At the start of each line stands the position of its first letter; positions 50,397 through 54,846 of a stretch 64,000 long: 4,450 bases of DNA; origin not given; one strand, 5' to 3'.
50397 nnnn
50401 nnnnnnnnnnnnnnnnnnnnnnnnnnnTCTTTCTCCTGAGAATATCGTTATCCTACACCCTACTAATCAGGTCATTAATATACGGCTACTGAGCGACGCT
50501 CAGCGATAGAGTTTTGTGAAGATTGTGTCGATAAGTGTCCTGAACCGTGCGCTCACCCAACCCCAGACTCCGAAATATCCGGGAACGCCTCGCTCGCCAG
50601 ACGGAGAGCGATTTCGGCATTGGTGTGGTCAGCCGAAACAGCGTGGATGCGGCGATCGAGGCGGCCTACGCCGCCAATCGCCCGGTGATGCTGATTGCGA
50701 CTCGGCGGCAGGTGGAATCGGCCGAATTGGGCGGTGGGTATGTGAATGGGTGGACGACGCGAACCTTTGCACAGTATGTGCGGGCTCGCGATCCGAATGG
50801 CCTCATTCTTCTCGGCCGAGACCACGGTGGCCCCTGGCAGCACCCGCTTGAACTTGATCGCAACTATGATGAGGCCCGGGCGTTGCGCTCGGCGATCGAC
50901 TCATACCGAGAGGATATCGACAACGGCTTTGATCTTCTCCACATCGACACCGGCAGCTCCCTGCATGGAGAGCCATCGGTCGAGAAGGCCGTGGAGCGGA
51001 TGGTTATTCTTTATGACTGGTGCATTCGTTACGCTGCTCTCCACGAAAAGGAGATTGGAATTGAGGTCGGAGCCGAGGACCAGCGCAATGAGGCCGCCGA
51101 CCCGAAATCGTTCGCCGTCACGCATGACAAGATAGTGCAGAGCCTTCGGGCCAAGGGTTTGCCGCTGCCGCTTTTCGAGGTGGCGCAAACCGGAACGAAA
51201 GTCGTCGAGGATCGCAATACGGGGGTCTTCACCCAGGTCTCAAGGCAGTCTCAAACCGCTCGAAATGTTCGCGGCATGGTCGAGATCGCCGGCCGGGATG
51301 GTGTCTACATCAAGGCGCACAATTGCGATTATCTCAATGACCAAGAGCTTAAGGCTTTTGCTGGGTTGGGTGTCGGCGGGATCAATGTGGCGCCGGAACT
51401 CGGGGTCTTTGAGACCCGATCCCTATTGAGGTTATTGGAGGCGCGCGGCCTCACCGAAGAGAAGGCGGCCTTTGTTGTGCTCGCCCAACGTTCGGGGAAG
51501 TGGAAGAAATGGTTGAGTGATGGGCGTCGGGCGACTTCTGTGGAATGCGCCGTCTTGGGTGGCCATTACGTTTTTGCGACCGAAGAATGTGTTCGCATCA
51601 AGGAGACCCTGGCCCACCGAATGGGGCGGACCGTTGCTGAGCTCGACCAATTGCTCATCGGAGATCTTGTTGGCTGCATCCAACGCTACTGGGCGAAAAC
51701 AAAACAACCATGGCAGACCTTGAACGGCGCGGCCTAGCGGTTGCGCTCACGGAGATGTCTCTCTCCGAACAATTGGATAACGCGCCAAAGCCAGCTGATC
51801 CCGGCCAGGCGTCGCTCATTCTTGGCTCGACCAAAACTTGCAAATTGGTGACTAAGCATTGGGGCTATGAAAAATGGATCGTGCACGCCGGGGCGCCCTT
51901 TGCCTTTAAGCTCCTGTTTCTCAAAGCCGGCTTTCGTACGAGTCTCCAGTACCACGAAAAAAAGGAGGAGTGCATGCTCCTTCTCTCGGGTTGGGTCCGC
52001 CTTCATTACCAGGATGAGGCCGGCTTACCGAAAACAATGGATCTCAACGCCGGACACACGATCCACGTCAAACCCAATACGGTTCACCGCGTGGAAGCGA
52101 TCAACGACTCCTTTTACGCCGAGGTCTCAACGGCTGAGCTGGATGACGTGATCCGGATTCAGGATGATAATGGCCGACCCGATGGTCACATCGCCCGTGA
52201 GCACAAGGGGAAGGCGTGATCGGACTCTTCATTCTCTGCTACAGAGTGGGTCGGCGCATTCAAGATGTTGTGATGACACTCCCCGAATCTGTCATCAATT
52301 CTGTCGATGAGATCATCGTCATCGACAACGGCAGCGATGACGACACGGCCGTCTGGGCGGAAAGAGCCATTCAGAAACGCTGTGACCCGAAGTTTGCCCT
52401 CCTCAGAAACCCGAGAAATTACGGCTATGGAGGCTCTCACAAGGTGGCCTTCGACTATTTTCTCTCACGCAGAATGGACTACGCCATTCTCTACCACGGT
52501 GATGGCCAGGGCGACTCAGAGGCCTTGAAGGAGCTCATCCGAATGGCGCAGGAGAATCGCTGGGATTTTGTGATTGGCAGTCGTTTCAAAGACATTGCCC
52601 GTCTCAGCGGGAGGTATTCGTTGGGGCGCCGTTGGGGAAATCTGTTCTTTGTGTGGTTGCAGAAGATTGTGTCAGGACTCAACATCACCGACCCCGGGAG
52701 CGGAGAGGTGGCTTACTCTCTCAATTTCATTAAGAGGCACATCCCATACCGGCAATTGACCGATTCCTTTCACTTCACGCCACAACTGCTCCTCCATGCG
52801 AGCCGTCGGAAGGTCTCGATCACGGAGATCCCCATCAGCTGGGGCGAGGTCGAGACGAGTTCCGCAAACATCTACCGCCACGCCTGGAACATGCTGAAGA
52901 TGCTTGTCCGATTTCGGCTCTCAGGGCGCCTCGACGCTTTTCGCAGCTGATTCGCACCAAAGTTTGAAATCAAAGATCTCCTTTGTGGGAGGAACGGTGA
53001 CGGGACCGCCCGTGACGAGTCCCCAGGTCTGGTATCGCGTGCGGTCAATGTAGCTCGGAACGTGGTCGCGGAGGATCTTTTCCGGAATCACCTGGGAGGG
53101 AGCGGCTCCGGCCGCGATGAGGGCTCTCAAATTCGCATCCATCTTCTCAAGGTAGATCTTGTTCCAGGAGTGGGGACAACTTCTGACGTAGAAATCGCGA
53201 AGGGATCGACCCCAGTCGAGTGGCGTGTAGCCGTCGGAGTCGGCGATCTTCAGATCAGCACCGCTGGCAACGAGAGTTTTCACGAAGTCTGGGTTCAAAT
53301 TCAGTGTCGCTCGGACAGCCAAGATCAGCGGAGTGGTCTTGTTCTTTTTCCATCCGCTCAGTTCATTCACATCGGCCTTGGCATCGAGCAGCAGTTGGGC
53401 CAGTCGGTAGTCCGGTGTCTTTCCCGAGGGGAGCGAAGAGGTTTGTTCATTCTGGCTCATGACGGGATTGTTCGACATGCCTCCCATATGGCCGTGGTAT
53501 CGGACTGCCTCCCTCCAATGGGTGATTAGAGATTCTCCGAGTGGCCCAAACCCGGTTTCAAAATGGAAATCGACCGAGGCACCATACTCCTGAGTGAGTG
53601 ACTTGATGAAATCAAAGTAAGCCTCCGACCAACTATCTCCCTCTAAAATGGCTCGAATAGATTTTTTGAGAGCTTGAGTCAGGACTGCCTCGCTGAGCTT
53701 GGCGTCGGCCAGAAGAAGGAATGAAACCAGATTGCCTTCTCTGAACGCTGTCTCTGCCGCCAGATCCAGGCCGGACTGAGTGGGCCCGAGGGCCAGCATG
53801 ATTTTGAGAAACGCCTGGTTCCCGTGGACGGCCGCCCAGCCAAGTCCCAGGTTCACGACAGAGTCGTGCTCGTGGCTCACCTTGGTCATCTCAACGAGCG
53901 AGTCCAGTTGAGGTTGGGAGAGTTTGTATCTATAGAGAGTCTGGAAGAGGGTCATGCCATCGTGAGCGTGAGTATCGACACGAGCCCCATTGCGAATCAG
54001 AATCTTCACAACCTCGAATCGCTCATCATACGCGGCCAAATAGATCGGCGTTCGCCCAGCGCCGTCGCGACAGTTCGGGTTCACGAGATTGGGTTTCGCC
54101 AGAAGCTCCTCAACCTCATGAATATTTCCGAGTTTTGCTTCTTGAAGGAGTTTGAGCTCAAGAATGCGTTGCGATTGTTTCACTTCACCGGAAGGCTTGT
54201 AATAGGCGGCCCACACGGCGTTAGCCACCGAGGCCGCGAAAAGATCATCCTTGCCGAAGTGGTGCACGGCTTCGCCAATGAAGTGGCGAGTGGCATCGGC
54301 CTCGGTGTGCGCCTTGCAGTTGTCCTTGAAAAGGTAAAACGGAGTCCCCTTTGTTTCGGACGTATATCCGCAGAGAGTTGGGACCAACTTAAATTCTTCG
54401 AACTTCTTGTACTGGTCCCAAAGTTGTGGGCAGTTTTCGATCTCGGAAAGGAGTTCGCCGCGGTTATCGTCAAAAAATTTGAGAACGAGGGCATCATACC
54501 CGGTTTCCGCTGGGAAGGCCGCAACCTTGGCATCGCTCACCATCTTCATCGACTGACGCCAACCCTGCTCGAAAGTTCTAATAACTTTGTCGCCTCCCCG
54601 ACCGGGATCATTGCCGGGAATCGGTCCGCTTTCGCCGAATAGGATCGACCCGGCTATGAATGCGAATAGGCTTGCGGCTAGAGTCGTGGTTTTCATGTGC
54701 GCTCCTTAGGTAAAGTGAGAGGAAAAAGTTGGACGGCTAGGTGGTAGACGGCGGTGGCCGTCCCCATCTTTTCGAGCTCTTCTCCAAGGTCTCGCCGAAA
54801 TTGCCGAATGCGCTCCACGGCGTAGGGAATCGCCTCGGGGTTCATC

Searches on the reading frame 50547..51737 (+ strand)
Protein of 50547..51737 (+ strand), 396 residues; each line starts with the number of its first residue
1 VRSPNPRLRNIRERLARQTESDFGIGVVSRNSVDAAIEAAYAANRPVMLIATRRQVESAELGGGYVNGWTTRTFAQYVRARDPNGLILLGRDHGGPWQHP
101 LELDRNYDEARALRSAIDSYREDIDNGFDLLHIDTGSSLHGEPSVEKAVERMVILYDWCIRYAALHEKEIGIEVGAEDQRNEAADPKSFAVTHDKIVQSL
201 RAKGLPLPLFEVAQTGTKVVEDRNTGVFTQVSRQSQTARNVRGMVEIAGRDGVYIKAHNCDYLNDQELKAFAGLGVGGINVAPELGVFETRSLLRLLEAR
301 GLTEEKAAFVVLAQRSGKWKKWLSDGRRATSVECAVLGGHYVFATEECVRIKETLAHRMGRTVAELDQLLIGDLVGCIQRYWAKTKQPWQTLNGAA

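Call 4: search_protein_families(library=pfam, proteins=[window:50547-51737:+], max_evalue=0.01)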
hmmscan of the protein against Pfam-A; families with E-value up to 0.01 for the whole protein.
window:50547-51737:+ (396 aa): 2 families
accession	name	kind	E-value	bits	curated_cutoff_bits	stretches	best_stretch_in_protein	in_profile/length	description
PF08013.17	GatZ_KbaZ-like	-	1.8e-09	37.2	26.7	1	31-292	25-291/420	D-tagatose-1,6-bisphosphate aldolase subunit GatZ/KbaZ-like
PF01116.26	F_bP_aldolase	-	0.0007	19.6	25.5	1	25-185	17-153/277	Fructose-bisphosphate aldolase class-II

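Call 5: search_protein_families(library=ncbifam, proteins=[window:50547-51737:+], max_evalue=0.01)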
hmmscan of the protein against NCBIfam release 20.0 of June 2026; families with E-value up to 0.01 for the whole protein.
window:50547-51737:+ (396 aa): 3 families
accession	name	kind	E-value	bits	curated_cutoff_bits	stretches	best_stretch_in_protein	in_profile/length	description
TIGR02810.1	agaZ_gatZ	equivalog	7e-07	28.5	568.8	1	32-145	25-134/420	D-tagatose-bisphosphate aldolase, class II, non-catalytic subunit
NF012002.0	PRK15458.1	equivalog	2.2e-05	23.8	707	1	32-143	29-136/428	tagatose-bisphosphate aldolase subunit KbaZ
TIGR00167.1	cbbA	subfamily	6.6e-05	22.4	215.6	1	10-192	5-160/290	ketose-bisphosphate aldolase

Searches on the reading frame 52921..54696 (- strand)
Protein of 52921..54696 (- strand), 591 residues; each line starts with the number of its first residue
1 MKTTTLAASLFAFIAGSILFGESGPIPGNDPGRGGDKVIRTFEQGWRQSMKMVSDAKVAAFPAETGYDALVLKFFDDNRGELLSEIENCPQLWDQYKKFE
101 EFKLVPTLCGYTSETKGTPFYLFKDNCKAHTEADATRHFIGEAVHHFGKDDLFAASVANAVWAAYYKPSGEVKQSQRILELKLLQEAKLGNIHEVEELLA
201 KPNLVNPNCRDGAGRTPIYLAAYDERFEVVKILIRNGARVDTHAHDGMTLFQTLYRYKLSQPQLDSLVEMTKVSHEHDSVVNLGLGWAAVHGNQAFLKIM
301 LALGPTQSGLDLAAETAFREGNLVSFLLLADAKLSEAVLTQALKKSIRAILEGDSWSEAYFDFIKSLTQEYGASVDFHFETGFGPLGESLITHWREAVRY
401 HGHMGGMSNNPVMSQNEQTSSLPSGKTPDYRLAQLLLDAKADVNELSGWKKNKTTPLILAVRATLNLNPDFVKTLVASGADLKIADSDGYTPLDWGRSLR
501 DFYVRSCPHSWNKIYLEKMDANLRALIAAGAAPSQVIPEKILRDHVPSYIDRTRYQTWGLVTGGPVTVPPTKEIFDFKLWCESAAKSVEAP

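Call 50: search_protein_families(library=pfam, proteins=[window:52921-54696:-], max_evalue=0.001)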
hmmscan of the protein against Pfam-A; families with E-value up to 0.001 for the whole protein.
window:52921-54696:- (591 aa): 5 families
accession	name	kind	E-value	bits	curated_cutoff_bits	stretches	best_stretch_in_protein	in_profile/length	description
PF12796.13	Ank_2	-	3.6e-15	56.7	27.3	2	187-249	5-62/90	Ankyrin repeats (3 copies)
PF13637.12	Ank_4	-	6.8e-13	48.9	22.7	1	187-234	5-50/50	Ankyrin repeats (many copies)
PF13857.12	Ank_5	-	2.1e-09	38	27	1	205-247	7-47/56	Ankyrin repeats (many copies)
PF00023.36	Ank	-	8.4e-09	35.7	21.1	0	214-241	2-29/33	Ankyrin repeat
PF13606.12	Ank_3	-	0.00024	21.7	22.3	0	214-241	2-29/30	Ankyrin repeat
